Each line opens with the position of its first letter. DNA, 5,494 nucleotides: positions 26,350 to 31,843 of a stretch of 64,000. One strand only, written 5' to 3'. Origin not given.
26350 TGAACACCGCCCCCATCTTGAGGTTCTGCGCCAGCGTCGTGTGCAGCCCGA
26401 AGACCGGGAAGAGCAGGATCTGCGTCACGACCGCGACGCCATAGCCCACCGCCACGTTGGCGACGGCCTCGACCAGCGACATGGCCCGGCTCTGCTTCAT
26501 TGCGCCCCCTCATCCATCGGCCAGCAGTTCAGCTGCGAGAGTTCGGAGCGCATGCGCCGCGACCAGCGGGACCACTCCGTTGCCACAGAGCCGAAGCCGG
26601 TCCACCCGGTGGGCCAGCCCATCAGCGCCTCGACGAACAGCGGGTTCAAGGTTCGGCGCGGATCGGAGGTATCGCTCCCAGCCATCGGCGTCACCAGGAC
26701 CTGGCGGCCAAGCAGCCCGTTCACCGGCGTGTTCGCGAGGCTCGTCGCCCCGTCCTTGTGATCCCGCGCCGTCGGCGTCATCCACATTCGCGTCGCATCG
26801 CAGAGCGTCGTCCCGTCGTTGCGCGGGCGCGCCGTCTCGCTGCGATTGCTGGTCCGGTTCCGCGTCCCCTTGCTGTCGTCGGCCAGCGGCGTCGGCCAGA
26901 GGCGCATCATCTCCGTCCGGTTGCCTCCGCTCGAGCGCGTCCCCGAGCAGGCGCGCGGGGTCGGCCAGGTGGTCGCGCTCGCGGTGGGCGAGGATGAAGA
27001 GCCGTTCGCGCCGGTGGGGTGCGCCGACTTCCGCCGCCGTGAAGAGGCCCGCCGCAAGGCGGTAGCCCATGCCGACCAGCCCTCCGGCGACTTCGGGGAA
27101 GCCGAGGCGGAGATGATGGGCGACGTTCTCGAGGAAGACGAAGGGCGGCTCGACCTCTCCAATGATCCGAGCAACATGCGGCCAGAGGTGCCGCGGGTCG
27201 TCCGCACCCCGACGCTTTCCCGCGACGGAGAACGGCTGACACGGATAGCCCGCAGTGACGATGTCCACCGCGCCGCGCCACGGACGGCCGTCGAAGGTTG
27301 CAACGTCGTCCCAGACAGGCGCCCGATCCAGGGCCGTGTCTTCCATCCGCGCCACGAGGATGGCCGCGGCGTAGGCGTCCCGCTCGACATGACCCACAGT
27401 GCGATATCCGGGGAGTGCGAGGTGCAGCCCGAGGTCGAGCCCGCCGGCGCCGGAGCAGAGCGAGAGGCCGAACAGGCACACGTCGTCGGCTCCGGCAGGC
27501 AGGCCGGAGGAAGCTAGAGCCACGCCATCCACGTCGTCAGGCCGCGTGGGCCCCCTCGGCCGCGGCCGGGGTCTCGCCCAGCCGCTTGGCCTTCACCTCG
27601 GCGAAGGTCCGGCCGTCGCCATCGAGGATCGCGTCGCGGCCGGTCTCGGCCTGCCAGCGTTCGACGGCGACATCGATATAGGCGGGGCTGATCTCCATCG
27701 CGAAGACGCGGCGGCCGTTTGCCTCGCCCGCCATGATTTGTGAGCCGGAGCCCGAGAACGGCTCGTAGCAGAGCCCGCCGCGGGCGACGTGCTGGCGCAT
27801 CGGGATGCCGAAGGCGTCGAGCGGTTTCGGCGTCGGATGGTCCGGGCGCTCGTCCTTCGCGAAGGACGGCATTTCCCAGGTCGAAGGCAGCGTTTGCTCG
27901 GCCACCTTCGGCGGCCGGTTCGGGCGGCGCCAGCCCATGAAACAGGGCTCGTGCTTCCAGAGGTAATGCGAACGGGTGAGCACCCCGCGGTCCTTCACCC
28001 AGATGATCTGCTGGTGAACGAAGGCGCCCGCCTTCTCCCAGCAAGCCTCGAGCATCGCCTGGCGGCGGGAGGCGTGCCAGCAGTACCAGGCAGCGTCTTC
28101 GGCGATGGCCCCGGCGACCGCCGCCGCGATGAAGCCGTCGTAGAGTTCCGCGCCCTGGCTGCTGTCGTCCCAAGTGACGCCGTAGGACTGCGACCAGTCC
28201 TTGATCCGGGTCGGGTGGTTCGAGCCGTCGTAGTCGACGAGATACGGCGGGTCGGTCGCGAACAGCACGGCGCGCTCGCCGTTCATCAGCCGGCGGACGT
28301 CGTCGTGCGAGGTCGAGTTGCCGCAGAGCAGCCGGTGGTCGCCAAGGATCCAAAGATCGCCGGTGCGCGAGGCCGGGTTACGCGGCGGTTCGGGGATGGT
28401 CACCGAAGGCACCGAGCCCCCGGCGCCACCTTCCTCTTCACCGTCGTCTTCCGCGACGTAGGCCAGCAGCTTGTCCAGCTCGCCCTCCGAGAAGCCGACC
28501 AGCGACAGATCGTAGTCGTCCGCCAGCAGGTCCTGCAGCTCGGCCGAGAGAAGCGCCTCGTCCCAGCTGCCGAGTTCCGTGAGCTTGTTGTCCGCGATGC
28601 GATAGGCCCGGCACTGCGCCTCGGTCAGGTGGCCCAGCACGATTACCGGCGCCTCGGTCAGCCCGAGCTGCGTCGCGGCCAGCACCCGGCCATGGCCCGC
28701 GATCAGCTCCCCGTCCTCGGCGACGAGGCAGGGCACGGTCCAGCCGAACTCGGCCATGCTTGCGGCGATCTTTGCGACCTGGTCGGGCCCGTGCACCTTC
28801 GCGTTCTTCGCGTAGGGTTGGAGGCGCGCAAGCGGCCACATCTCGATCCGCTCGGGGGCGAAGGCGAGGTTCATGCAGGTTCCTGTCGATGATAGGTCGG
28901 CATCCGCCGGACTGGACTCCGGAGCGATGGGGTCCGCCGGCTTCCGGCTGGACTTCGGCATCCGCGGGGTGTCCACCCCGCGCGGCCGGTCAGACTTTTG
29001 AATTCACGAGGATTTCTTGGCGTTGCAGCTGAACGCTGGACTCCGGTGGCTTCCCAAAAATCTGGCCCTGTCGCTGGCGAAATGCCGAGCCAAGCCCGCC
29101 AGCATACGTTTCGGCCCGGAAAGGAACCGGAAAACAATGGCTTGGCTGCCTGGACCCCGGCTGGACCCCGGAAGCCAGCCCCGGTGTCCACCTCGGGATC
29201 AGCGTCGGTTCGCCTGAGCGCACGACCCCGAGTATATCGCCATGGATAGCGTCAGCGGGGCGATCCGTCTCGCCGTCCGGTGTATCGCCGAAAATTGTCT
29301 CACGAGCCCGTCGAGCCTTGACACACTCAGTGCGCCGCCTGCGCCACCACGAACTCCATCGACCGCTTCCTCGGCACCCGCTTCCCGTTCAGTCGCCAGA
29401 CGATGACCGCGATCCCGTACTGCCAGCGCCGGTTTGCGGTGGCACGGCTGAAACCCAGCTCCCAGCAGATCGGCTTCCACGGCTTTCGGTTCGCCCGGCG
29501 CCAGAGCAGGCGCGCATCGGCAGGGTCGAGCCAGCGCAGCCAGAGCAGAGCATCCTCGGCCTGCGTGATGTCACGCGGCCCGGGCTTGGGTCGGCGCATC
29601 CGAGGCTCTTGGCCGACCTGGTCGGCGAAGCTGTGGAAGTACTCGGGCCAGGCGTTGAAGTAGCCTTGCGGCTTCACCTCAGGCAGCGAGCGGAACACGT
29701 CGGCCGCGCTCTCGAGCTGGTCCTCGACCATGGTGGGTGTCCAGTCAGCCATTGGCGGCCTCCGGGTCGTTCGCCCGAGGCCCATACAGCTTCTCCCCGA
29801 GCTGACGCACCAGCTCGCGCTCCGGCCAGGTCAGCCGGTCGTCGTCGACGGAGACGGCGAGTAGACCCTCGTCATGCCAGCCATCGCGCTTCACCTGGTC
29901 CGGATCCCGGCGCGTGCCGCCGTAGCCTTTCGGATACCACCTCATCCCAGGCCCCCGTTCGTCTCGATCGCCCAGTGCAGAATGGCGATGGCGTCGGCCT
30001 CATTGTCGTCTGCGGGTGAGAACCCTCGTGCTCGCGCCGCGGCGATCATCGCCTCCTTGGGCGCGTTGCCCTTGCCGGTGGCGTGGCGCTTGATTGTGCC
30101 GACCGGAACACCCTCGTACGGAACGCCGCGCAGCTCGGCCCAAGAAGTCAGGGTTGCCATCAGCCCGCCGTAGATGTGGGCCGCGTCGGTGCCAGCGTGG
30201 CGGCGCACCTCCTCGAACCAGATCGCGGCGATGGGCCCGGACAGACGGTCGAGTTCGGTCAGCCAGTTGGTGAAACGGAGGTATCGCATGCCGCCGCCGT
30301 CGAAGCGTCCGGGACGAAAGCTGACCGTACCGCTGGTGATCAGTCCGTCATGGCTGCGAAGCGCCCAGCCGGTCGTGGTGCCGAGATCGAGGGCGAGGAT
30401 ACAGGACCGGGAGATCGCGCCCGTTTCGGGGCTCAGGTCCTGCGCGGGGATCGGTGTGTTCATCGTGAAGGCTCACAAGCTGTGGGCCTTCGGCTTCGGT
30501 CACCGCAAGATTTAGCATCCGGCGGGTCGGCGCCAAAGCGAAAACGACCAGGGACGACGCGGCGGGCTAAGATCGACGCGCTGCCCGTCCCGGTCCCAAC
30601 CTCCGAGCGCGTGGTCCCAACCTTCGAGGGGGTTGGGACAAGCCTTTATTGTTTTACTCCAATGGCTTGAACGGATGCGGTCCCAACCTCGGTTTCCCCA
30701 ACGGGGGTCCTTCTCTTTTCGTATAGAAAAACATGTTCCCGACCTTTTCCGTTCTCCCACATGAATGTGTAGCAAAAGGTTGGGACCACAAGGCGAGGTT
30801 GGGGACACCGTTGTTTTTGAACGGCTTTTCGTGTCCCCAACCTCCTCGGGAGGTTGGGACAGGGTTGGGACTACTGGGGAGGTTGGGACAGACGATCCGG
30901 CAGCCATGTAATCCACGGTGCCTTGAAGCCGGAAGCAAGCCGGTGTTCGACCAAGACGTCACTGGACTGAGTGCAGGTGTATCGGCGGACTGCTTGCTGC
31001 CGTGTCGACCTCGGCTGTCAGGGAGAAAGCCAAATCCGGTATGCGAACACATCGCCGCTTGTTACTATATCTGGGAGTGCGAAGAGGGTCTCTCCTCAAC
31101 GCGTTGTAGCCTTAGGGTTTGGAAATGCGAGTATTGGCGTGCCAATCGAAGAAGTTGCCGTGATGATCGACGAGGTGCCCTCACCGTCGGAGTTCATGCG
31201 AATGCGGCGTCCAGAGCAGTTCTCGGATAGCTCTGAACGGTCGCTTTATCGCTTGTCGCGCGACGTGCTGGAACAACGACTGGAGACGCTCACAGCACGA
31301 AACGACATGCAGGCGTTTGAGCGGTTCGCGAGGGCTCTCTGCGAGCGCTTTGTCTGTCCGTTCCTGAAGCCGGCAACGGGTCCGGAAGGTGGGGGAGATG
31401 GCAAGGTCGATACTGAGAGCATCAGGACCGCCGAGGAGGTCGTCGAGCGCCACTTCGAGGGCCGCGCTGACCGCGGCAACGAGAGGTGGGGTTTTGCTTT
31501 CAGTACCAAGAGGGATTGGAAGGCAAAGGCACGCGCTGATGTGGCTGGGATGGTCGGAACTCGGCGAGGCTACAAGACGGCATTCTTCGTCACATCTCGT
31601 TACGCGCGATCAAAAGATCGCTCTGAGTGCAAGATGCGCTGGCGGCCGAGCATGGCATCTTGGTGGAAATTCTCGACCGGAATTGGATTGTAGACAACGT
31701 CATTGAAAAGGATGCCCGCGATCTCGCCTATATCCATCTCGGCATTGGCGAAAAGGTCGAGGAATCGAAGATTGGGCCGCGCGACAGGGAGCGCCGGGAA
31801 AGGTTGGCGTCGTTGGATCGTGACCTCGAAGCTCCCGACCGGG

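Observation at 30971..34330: Reverse-oriented, lower-GC ~3.2-kb gene with an Mrr-like nuclease N-terminus and a long uncharacterised C-terminus: candidate undescribed prophage-encoded defence protein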

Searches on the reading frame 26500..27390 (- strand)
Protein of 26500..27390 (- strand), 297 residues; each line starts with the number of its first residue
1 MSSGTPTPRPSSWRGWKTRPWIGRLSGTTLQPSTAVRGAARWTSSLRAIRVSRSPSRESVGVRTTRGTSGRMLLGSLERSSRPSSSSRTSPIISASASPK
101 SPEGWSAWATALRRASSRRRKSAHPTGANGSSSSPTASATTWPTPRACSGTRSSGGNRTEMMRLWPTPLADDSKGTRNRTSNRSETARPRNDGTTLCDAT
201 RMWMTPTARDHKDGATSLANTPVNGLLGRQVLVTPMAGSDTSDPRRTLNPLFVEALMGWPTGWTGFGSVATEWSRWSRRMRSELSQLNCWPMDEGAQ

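Call 68: search_protein_families(library=phrogs, proteins=[window:26500-27390:-], max_evalue=0.00001)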
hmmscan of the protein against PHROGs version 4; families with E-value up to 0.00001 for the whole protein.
window:26500-27390:- (297 aa): 2 families
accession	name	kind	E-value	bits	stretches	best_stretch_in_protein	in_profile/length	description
phrog_1008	-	other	5.2e-18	66.5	1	40-264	36-279/329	DNA methyltransferase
phrog_27243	-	unknown function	2.2e-16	61.4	1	161-288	91-220/248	-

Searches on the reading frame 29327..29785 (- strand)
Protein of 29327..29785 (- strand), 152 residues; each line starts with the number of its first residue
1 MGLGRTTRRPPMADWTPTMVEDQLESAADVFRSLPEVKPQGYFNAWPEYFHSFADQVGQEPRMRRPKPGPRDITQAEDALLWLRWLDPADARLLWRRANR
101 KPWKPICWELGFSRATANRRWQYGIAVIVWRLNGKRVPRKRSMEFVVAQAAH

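Call 17: search_protein_families(library=pfam, proteins=[window:29327-29785:-], max_evalue=0.001)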
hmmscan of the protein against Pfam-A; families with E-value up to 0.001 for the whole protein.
window:29327-29785:- (152 aa): 1 family
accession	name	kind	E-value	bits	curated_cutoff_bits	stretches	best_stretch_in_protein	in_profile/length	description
PF19889.5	DUF6362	-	2.2e-37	127.8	31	1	32-128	1-98/98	Domain of unknown function (DUF6362)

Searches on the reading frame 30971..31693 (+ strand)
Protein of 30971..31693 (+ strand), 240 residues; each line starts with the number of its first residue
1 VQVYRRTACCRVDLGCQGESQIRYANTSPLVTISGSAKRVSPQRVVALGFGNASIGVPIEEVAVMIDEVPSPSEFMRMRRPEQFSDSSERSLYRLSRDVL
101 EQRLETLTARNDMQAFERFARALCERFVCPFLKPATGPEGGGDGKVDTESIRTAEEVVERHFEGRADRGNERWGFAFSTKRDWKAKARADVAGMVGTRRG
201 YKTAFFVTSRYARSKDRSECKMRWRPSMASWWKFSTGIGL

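Call 3: search_protein_families(library=pfam, proteins=[window:30971-31693:+], max_evalue=1)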
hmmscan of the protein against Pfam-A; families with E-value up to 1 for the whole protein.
window:30971-31693:+ (240 aa): 0 families

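Call 4: search_protein_families(library=padloc, proteins=[window:30971-31693:+], max_evalue=1)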
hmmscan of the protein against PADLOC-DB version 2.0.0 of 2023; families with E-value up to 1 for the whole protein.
window:30971-31693:+ (240 aa): 0 families

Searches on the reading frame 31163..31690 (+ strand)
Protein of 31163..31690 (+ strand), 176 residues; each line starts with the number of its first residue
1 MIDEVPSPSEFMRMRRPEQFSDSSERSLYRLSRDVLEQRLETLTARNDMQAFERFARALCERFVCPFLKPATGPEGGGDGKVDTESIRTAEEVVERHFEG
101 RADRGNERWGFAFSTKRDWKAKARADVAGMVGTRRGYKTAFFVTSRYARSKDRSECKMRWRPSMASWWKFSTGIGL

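Call 48: list_cluster_members(proteins=[P0040, P0043, P0001, window:31163-31690:+, window:31627-32394:+, window:32237-34327:+, window:32288-34327:+, window:32300-34327:+])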
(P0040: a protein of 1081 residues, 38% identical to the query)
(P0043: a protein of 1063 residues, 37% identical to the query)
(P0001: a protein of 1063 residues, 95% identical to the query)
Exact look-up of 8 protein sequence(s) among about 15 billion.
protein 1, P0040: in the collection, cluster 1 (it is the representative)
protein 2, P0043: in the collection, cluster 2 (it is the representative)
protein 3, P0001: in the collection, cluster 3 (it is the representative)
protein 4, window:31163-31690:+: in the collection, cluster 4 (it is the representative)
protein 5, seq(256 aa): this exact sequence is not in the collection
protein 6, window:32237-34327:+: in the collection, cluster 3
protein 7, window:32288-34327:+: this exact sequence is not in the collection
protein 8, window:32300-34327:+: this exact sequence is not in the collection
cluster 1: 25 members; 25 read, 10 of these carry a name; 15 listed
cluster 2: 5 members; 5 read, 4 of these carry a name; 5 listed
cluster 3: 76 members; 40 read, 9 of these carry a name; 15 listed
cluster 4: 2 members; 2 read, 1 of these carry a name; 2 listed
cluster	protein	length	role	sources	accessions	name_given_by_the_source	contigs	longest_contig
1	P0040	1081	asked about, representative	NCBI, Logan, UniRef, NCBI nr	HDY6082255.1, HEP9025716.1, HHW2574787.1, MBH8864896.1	tetratricopeptide repeat protein [Pseudomonas aeruginosa] | tetratricopeptide repeat protein n=1 Tax=Pseudomonas aeruginosa TaxID=287 ...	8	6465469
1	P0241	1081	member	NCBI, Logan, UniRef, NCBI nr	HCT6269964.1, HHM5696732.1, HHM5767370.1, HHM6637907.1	TPA: tetratricopeptide repeat protein [Pseudomonas aeruginosa] | tetratricopeptide repeat protein n=1 Tax=Pseudomonas aeruginosa TaxID=287 ... | tetratricopeptide repeat protein [Pseudomonas aeruginosa]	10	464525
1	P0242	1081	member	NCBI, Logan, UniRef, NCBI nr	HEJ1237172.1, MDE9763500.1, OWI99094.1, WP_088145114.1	hypothetical protein [Pseudomonas aeruginosa] | hypothetical protein n=1 Tax=Pseudomonas aeruginosa TaxID=287 RepID=UPI000B48A6F6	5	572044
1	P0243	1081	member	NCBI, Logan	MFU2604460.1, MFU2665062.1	tetratricopeptide repeat protein [Pseudomonas aeruginosa]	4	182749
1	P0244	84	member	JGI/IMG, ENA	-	hypothetical protein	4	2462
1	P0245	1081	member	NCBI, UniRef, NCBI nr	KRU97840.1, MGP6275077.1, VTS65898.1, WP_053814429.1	hypothetical protein [Pseudomonas aeruginosa] | hypothetical protein n=1 Tax=Pseudomonas aeruginosa group TaxID=136841 RepID=UPI0006B295B3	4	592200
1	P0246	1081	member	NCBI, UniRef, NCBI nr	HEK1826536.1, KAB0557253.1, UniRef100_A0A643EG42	TPA: tetratricopeptide repeat protein [Pseudomonas aeruginosa] | Tetratricopeptide repeat protein n=2 Tax=Pseudomonas aeruginosa TaxID=287 ... | tetratricopeptide repeat protein [Pseudomonas aeruginosa]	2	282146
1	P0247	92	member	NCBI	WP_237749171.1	hypothetical protein, partial [Pseudomonas aeruginosa]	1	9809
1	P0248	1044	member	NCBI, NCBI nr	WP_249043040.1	tetratricopeptide repeat protein [Pseudomonas aeruginosa]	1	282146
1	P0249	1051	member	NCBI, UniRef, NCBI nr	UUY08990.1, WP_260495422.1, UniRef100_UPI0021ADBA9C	tetratricopeptide repeat protein [Pseudomonas sp. J452] | tetratricopeptide repeat protein n=1 Tax=Pseudomonas sp. J452 TaxID=2898441 ...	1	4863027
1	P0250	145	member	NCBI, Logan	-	-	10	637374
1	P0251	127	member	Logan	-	-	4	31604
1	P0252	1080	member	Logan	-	-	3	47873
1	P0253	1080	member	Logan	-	-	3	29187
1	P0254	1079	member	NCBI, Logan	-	-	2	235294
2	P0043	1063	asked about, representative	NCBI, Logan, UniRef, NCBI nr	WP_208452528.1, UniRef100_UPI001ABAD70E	hypothetical protein [Burkholderia gladioli] | hypothetical protein n=2 Tax=Burkholderia gladioli TaxID=28095 RepID=UPI001ABAD70E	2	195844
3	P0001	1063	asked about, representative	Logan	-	-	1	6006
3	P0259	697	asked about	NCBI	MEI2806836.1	MAG: hypothetical protein V9G18_13125 [Albidovulum sp.]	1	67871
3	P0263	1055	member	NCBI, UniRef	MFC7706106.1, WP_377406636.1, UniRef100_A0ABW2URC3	hypothetical protein ACFQXB_18145 [Plastorhodobacter daqingensis] | Restriction endonuclease type IV Mrr domain-containing protein n=1 Tax=Plastorhodobacter ...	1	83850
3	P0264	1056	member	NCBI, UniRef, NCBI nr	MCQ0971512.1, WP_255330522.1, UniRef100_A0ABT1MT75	hypothetical protein MLD63_13890 [Paracoccus sp. TK19116] | Restriction endonuclease type IV Mrr domain-containing protein n=1 Tax=Paracoccus ... | hypothetical protein [Paracoccus albicereus]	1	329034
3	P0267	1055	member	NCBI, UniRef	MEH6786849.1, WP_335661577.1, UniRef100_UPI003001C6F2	MAG: hypothetical protein V7673_05945 [Paracoccus sp. (in: a-proteobacteria)] | hypothetical protein n=1 Tax=Paracoccus sp. TaxID=267 RepID=UPI003001C6F2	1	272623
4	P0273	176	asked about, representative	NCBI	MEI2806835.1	MAG: hypothetical protein V9G18_13120 [Albidovulum sp.]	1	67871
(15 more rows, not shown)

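Call 49: search_protein_families(library=pfam, proteins=[P0263, P0264, P0267], max_evalue=10)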
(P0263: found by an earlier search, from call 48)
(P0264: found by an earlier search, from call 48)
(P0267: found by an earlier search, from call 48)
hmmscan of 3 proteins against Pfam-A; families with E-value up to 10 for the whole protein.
P0263 (1055 aa): 1 family
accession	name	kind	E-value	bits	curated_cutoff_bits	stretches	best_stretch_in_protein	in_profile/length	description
PF09548.15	Spore_III_AB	-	0.13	12.8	32.5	1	384-493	19-129/170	Stage III sporulation protein AB (spore_III_AB)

P0264 (1056 aa): 1 family
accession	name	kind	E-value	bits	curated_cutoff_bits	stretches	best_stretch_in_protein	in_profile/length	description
PF09548.15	Spore_III_AB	-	0.091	13.2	32.5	1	385-494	19-129/170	Stage III sporulation protein AB (spore_III_AB)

P0267 (1055 aa): 1 family
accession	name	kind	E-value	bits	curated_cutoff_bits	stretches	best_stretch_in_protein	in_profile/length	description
PF09548.15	Spore_III_AB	-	0.047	14.2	32.5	1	374-493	8-129/170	Stage III sporulation protein AB (spore_III_AB)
